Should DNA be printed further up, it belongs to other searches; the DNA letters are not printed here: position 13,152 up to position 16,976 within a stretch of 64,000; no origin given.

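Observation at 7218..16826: Mosaic domain shuffling among the giant paralogs (C-half of one equals the N-half of another)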

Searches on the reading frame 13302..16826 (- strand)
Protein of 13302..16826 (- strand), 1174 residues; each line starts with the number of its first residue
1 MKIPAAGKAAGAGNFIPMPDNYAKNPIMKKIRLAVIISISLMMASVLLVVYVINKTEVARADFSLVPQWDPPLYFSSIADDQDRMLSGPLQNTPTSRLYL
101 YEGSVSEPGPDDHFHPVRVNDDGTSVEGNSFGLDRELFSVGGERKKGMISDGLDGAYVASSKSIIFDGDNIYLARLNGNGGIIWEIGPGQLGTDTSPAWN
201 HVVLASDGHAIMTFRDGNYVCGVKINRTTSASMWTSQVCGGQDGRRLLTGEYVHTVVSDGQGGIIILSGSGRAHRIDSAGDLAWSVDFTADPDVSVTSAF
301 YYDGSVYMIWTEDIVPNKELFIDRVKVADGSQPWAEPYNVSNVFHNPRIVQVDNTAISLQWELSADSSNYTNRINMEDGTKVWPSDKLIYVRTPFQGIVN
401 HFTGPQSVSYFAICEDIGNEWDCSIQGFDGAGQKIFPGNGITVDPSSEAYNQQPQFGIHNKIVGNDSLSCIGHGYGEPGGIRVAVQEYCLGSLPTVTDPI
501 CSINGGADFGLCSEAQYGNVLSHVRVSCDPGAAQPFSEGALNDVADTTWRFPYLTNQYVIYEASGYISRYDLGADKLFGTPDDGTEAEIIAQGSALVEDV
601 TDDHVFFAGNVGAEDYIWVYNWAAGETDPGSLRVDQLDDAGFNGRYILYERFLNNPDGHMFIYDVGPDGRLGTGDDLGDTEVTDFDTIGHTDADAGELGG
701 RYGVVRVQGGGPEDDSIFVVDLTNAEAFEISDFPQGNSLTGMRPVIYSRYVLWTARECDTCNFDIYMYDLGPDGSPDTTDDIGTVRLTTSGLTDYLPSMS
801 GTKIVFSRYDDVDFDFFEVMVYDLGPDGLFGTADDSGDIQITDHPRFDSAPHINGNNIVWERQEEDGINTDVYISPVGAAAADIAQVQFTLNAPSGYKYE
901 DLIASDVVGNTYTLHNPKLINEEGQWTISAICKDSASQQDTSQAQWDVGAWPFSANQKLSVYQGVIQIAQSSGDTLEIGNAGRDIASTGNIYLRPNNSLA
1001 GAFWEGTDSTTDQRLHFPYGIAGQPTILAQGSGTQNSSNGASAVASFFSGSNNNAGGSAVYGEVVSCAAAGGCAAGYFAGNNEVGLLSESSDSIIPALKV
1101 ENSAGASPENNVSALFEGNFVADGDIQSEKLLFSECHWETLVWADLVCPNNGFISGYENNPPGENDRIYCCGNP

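Call 5: search_protein_families(library=pfam, proteins=[window:13302-16826:-], max_evalue=0.1)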
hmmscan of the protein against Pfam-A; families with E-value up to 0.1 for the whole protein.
window:13302-16826:- (1174 aa): 1 family
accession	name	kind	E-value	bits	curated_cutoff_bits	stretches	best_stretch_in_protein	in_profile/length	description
PF13385.13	Laminin_G_3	-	0.049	14.2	27.6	1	160-243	32-125/151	Concanavalin A-like lectin/glucanases superfamily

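Call 16: find_encoding_contigs(protein=window:13302-16826:-, flank=10000, max_places=6)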
Protein window:13302-16826:- (1174 aa): 1 contig read that carries it; 1 place shown.
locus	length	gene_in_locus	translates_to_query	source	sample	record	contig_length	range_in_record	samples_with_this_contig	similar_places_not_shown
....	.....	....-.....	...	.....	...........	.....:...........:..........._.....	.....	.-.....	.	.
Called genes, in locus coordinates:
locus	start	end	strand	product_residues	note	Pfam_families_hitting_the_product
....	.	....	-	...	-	?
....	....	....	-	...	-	-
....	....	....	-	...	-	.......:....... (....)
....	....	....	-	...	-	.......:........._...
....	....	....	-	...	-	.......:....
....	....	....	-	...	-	-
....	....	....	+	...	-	-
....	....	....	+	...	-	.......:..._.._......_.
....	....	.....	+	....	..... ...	-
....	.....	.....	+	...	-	-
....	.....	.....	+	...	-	-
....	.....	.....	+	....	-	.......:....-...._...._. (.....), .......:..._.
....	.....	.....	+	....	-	-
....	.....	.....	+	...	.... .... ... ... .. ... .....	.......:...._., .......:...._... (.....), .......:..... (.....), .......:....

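Call 18: search_solved_structures(query=window:13302-16826:-, max_evalue=1)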
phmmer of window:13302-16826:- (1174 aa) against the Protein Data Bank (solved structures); distinct sequences matched with E-value up to 1: 15.
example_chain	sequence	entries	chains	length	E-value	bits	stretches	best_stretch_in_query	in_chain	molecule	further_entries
4yza_A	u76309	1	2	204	0.15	12.9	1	856-907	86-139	Pectate lyase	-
4yzq_A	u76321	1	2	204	0.15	12.9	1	856-907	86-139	Pectate lyase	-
4z06_A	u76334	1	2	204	0.19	12.5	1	856-907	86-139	Pectate lyase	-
4yz0_A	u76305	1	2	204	0.2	12.5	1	856-907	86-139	Pectate lyase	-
4yzx_A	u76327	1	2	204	0.2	12.4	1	856-907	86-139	Pectate lyase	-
4z03_A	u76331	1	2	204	0.2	12.4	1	856-907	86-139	Pectate lyase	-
4ew9_A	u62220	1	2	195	0.35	11.7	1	856-907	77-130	Pectate lyase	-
3t9g_A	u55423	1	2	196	0.35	11.6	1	856-907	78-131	Pectate lyase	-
5hci_A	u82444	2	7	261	0.55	11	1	36-90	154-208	GPN-loop GTPase 1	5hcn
7xtr_A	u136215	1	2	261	0.7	10.6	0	164-214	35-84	alpha/beta hydrolase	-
7xts_A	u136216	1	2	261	0.7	10.6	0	164-214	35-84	alpha/beta hydrolase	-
7xtu_A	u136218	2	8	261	0.7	10.6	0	164-214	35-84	alpha/beta hydrolase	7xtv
7xtt_A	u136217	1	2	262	0.71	10.6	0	164-214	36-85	alpha/beta hydrolase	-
7qjr_A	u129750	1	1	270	0.75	10.5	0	164-214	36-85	Cutinase 1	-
4cg1_A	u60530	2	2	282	0.82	10.4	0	164-214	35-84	CUTINASE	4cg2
